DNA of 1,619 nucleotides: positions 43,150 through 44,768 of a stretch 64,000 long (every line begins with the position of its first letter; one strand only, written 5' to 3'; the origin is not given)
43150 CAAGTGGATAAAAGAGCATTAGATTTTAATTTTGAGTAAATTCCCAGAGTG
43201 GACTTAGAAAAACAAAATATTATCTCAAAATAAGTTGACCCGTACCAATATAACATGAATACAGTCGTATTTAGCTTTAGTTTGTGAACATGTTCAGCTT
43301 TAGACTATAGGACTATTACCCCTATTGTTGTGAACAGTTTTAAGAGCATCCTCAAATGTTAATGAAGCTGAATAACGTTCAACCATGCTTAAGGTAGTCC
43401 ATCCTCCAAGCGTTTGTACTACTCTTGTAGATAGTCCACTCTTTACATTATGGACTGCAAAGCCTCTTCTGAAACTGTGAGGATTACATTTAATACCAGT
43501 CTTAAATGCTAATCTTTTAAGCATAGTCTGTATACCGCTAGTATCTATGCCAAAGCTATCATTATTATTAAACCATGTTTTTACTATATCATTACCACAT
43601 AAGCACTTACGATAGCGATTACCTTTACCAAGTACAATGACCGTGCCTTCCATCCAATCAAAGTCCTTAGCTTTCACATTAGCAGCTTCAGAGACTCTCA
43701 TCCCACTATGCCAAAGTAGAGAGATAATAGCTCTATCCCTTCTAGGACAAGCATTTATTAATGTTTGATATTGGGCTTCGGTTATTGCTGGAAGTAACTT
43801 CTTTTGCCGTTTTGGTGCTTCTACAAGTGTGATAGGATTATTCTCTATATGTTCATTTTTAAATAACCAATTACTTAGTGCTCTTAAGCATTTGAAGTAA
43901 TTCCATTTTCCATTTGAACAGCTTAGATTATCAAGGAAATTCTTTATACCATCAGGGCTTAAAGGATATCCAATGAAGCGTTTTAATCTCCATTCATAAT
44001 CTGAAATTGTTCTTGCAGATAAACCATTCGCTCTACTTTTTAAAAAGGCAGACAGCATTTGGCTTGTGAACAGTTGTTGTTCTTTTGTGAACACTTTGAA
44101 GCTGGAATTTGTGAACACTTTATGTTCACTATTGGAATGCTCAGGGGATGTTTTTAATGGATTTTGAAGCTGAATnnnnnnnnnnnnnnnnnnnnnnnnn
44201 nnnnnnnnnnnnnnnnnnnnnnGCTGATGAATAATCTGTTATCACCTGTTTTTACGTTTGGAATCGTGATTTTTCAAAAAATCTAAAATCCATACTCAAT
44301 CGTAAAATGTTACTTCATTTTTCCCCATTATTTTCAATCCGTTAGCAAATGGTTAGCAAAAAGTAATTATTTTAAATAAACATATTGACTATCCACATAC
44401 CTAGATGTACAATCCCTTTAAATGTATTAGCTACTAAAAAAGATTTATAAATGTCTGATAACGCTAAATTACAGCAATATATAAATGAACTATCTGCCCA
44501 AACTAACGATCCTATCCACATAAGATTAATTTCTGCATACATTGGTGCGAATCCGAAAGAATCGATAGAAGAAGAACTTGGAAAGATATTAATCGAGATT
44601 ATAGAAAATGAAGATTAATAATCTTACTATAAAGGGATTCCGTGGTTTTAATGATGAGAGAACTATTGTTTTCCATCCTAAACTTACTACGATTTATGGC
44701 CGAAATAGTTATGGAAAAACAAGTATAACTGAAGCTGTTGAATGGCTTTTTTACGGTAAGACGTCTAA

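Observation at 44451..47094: Cargo of element A: unannotated 55-aa acidic ORF coupled to an 828-aa Rad50/RloC-like ABC ATPase with a CxxC hook and an unknown C-terminal domain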

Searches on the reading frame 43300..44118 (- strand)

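Call 3: search_protein_families(library=pfam, proteins=[window:43300-44118:-], max_evalue=0.1)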
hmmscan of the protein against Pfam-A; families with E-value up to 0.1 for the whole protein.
window:43300-44118:- (272 aa): 2 families
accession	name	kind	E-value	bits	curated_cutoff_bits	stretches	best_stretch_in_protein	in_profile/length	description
PF00589.27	Phage_integrase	-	3.4e-23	82.7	27.1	1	112-252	3-168/172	Phage integrase family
PF13102.12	Phage_int_SAM_5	-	0.0055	17.5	22.3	0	59-95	55-92/98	Phage integrase SAM-like domain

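Call 4: search_protein_families(library=padloc, proteins=[window:43300-44118:-], max_evalue=0.1)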
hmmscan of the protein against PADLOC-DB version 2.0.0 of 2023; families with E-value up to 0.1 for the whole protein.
window:43300-44118:- (272 aa): 0 families

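Call 5: search_protein_families(library=ncbifam, proteins=[window:43300-44118:-], max_evalue=0.1)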
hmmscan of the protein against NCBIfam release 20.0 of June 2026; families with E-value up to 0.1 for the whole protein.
window:43300-44118:- (272 aa): 10 families
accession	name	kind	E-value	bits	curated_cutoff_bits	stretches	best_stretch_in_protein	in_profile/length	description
NF040815.2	recomb_XerA_Arch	equivalog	1.4e-32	113.4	220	1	29-250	8-252/263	site-specific tyrosine recombinase/integron integrase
TIGR02224.1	recomb_XerC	equivalog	2e-29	102.9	335.15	2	77-179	72-181/295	tyrosine recombinase XerC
TIGR02225.1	recomb_XerD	equivalog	1.6e-27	96.6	329.6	2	73-177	65-175/290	site-specific tyrosine recombinase XerD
NF001399.0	PRK00283.1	subfamily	5.7e-25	88.2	279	2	75-176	77-184/300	tyrosine recombinase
NF002331.0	PRK01287.1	subfamily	8.1e-18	64.5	371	1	68-177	97-214/365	site-specific tyrosine recombinase XerC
TIGR02249.1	integrase_gron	subfamily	2.1e-16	60.2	265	2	30-177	11-168/315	integron integrase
NF003462.0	PRK05084.1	equivalog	7e-12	44.7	267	1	125-169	194-238/360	tyrosine recombinase XerS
NF011946.0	PRK15417.1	equivalog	1.6e-09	37.4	435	2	107-173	112-179/337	integron integrase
NF007371.0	PRK09871.1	subfamily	2.5e-05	23.9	222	1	123-162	23-62/198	tyrosine-type DNA invertase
NF004113.0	PRK05602.1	equivalog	0.046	13.3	208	1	88-152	118-182/211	RNA polymerase sigma factor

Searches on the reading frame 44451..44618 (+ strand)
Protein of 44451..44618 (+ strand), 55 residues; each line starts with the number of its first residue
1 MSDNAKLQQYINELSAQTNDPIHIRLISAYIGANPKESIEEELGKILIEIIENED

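Call 3: search_protein_families(library=pfam, proteins=[window:44451-44618:+], max_evalue=0.1)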
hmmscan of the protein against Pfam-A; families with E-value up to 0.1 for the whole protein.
window:44451-44618:+ (55 aa): 1 family
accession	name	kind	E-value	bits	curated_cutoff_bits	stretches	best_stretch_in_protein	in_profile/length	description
PF06918.19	DUF1280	-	0.017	15.2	25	1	3-47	168-211/220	Protein of unknown function (DUF1280)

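Call 4: search_protein_families(library=padloc, proteins=[window:44451-44618:+], max_evalue=0.1)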
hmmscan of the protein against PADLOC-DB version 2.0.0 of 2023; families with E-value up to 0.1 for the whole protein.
window:44451-44618:+ (55 aa): 0 families

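Call 5: search_protein_families(library=ncbifam, proteins=[window:44451-44618:+], max_evalue=0.1)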
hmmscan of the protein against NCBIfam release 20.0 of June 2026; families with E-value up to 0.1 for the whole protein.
window:44451-44618:+ (55 aa): 0 families

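Call 66: find_homologous_proteins(query=A4, max_evalue=0.001)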
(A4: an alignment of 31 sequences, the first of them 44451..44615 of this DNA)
Query A4 (31 sequences) (55 aa, profile of the alignment): 31 proteins with E <= 0.001 among 737 candidates.
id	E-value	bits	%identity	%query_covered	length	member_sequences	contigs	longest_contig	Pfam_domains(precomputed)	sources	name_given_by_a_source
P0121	1.8e-18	84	48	95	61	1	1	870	-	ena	-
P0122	1.0e-17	82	35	93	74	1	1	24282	-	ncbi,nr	ncbi:MAG: hypothetical protein HY600_01100 [Candidatus Omnitrophica bacterium]|nr:hypothetical prote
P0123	2.3e-17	80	100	100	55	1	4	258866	-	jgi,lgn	jgi:hypothetical protein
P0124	5.8e-17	79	50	95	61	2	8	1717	-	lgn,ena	-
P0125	1.4e-16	78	38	82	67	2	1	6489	-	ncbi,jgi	jgi:hypothetical protein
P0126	4.4e-16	76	35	93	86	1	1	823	-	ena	-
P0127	6.1e-16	76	34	85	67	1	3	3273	-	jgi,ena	jgi:hypothetical protein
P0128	7.4e-16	76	36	85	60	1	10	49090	-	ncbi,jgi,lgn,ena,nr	ncbi:MAG: hypothetical protein QME83_04610 [Thermodesulfobacteriota bacterium]|nr:hypothetical prote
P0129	1.7e-15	74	54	84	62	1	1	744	-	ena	-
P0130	3.7e-15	73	45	85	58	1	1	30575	-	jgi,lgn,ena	-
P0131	5.7e-15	73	32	91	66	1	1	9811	-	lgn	-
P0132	6.9e-15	73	36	80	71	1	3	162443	-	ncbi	-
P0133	4.1e-14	70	24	91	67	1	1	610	-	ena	-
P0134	4.3e-14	70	23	85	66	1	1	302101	-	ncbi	ncbi:MAG: hypothetical protein V1907_01160 [Candidatus Kerfeldbacteria bacterium]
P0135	8.9e-14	69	54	24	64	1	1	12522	-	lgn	-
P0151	1.6e-4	39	46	65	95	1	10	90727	-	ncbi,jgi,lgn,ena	-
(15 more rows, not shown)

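Call 67: find_encoding_contigs(protein=P0151, flank=5000, max_places=2)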
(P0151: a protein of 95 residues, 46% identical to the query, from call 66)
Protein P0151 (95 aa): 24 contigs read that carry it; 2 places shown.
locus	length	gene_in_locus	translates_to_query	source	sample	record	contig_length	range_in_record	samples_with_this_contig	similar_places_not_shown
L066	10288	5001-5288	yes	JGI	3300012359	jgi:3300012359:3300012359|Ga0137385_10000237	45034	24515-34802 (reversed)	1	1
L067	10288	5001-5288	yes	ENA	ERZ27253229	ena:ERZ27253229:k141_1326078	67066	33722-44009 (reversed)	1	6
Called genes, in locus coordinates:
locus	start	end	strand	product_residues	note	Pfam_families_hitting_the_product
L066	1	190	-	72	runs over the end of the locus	-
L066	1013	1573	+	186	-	PF15978:TnsD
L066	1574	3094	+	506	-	PF06527:TniQ, PF15978:TnsD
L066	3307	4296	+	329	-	PF02899:Phage_int_SAM_1 (weak), PF13495:Phage_int_SAM_4 (weak), PF00589:Phage_integrase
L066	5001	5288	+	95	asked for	-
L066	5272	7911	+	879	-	PF02463:SMC_N, PF13166:AAA_13 (faint), PF13175:AAA_15 (faint), PF13476:AAA_23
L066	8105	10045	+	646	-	PF00128:Alpha-amylase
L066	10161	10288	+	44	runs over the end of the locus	-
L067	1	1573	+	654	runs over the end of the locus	PF06527:TniQ, PF15978:TnsD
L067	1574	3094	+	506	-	PF06527:TniQ, PF15978:TnsD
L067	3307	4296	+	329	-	PF02899:Phage_int_SAM_1 (weak), PF13495:Phage_int_SAM_4 (weak), PF00589:Phage_integrase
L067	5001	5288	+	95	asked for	-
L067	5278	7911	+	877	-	PF02463:SMC_N, PF13166:AAA_13 (faint), PF13175:AAA_15 (weak), PF13476:AAA_23, PF13514:AAA_27 (weak)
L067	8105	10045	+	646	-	PF00128:Alpha-amylase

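Call 68: find_encoding_contigs(protein=P0132, flank=5000, max_places=1)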
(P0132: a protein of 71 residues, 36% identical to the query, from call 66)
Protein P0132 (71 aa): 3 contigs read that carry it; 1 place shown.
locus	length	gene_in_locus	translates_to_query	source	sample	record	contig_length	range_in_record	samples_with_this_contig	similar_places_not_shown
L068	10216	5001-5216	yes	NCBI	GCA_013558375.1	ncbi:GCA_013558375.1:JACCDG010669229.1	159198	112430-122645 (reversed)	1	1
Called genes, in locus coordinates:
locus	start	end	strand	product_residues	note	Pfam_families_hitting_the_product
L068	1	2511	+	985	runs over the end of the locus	PF04851:ResIII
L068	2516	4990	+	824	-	PF01555:N6_N4_Mtase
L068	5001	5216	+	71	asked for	-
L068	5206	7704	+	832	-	PF02463:SMC_N (weak), PF13166:AAA_13 (faint), PF13175:AAA_15, PF13476:AAA_23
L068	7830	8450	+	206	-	PF01580:FtsK_SpoIIIE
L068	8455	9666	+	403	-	PF01966:HD (weak)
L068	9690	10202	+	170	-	PF04664:OGFr_N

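Call 92: search_protein_families(library=pfam, proteins=[L066:5272-7908:+], max_evalue=1)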
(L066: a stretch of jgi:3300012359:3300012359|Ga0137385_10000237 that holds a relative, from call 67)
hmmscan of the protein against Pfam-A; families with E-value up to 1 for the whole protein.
L066:5272-7908:+ (879 aa): 12 families
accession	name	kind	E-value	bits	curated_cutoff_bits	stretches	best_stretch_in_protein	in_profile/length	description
PF02463.25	SMC_N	-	5.7e-13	49.2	40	1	5-686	2-205/220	RecF/RecN/SMC N terminal domain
PF13476.12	AAA_23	-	4.3e-12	47.5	27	1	7-102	1-96/201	AAA domain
PF13166.12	AAA_13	-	1.7e-09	37.4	36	1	642-691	530-582/713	AAA domain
PF13175.12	AAA_15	-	9.9e-09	35.7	32.1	2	5-55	3-52/374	AAA ATPase domain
PF13514.12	AAA_27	-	2.9e-05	24.2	22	1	4-56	2-56/206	AAA domain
PF22181.1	TarS_linker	-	0.001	19.8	27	0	470-502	3-35/100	Glycosyl transferase TarS linker domain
PF13304.12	AAA_21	-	0.0022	18.6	27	1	630-679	249-299/304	AAA domain, putative AbiEii toxin, Type IV TA system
PF25253.1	DUF7855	-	0.052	14.4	27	1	336-407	13-82/112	Family of unknown function (DUF7855)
PF04871.18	Uso1_p115_C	-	0.15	12.8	28.4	1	334-386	17-72/121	Uso1 / p115 like vesicle tethering protein, C terminal region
PF00308.24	Bac_DnaA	-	0.21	12.2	23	0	633-678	92-138/162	Bacterial DnaA ATPAse domain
PF22795.1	DUF4796_N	-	0.21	11.9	27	1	322-332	18-28/29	DUF4796 N-terminal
PF24166.1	DUF7410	-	0.54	10.7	27.5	1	326-345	1-20/22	Domain of unknown function (DUF7410)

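Call 93: search_protein_families(library=padloc, proteins=[L066:5272-7908:+], max_evalue=0.00001)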
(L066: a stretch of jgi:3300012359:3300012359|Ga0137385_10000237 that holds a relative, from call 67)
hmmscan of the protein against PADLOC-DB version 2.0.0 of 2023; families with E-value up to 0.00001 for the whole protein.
L066:5272-7908:+ (879 aa): 27 families (the best 25 are shown)
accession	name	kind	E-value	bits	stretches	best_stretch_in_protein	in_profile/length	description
PDLC03859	LmuB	-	4.3e-28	96.9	2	305-688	312-594/611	-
PDLC03865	LmuB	-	1.1e-21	74.8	2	599-681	888-976/1007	-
PDLC03863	LmuB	-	5e-14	49.9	2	1-68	1-65/610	-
PDLC04135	mad3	-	6.8e-14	50.2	1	571-684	228-328/374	mads_3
PDLC02714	PbeC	-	4e-13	47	1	4-55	2-57/651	PbeC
PDLC04894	PDC-S06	-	1.4e-10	38.4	1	642-833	533-725/740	-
PDLC00278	PtuA1|PtuA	-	6.4e-10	36.9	1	4-64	2-62/436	AAA ATPase domain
PDLC04895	PDC-S06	-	2.1e-09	34.4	1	323-685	279-635/784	-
PDLC03868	LmuB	-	4.8e-09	33.1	1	603-680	904-982/1035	-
PDLC03861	LmuB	-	8.9e-09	31.9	1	3-98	208-301/1213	-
PDLC02979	AriA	-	1.4e-08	33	0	5-54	3-51/373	-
PDLC00310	PtuA1|PtuA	-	2.7e-08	31.3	1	4-64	2-61/443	AAA ATPase domain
PDLC00267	PtuA1|PtuA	-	3.5e-08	31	1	4-89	2-83/438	AAA ATPase domain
PDLC04893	PDC-S06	-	1.6e-07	28.1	0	642-678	648-683/862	-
PDLC02747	PbeC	-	2.1e-07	28.2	0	4-56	2-56/632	PbeC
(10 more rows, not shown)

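Call 96: search_solved_structures(query=A4, max_evalue=10, show_alignments=3)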
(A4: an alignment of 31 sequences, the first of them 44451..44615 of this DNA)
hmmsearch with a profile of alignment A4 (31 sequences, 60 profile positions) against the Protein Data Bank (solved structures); distinct sequences matched with E-value up to 10: 2.
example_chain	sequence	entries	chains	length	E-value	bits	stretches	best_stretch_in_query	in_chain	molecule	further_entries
4pwv_B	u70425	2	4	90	0.14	15.4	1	37-60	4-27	Peptide synthetase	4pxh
6az6_A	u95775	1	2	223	0.58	13.4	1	27-52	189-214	GntR family transcriptional regulator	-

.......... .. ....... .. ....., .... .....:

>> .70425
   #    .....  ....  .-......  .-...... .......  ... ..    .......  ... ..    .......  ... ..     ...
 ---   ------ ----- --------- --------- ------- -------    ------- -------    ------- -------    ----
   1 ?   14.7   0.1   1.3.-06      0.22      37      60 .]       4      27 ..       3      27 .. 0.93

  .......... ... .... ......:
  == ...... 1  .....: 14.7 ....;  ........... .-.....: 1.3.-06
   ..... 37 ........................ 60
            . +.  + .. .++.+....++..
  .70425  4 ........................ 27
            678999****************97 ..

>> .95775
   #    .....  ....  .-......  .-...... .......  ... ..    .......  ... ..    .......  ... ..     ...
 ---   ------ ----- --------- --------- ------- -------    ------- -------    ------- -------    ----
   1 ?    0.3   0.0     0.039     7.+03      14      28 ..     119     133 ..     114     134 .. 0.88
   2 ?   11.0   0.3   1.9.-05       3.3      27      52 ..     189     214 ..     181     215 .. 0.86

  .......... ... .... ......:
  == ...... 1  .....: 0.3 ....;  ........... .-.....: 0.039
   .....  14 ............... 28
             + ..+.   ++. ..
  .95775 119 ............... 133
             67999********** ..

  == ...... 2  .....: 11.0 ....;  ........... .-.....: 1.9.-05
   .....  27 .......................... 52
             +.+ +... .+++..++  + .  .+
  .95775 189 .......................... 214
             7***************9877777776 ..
